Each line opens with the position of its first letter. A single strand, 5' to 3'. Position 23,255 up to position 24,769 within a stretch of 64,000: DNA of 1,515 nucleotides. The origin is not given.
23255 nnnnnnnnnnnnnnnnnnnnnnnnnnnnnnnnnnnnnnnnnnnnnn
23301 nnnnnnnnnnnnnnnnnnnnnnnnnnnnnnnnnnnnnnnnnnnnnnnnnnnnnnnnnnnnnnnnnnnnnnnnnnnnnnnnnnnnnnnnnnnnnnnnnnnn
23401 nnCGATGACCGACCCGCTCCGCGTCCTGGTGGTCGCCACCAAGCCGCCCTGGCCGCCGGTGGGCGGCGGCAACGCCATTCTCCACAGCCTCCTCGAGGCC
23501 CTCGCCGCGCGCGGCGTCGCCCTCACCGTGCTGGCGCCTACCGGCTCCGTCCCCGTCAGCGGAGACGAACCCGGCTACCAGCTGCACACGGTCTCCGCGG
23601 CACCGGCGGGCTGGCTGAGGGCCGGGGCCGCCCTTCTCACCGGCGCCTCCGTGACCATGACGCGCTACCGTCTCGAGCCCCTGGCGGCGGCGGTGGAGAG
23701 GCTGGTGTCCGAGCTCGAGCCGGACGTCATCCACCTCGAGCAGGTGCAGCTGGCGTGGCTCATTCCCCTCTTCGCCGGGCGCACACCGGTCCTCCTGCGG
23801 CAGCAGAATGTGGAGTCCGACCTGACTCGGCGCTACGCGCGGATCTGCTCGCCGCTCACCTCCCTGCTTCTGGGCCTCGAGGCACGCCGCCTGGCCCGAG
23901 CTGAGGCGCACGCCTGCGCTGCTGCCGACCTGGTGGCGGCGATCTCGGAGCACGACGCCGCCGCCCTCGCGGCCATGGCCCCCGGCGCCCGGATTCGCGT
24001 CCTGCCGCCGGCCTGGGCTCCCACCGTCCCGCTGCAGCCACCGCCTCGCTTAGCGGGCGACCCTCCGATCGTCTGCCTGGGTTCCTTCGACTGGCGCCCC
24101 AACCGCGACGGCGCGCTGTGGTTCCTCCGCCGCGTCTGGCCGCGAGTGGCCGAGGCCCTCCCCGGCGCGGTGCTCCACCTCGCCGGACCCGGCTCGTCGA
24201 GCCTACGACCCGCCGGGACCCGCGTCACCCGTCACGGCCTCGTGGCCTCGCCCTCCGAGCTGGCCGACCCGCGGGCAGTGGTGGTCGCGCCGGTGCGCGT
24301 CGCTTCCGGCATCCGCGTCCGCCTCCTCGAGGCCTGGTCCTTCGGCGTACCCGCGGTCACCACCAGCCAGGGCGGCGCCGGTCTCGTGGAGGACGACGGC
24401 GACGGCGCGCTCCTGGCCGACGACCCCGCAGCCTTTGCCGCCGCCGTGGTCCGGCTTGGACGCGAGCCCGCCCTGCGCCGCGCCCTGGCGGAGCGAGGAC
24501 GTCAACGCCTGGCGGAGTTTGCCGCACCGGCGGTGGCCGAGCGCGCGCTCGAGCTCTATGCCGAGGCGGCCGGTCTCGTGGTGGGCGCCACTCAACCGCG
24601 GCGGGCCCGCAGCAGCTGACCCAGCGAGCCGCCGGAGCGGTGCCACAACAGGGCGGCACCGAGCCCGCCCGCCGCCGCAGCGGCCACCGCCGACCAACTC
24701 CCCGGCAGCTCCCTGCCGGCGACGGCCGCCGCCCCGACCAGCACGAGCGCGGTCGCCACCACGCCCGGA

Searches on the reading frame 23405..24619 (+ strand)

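Call 56: search_protein_families(library=pfam, proteins=[window:23405-24619:+], max_evalue=0.0001)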
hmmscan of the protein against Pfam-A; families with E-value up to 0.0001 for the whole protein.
window:23405-24619:+ (404 aa): 5 families
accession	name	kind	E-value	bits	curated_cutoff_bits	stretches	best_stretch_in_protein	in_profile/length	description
PF13692.12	Glyco_trans_1_4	-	1.2e-20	74.7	27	1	221-351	3-139/142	Glycosyl transferases group 1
PF13579.12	Glyco_trans_4_4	-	7.1e-11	43.1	29.7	1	20-202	1-157/158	Glycosyl transferase 4-like domain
PF13439.12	Glyco_transf_4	-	1.6e-09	38.4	28.5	1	19-202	1-164/170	Glycosyltransferase Family 4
PF13524.12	Glyco_trans_1_2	-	2.6e-09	37.6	25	1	251-370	11-130/144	Glycosyl transferase-like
PF00534.26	Glycos_transf_1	-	1.8e-05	24.8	26.4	1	305-368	107-172/172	Glycosyl transferases group 1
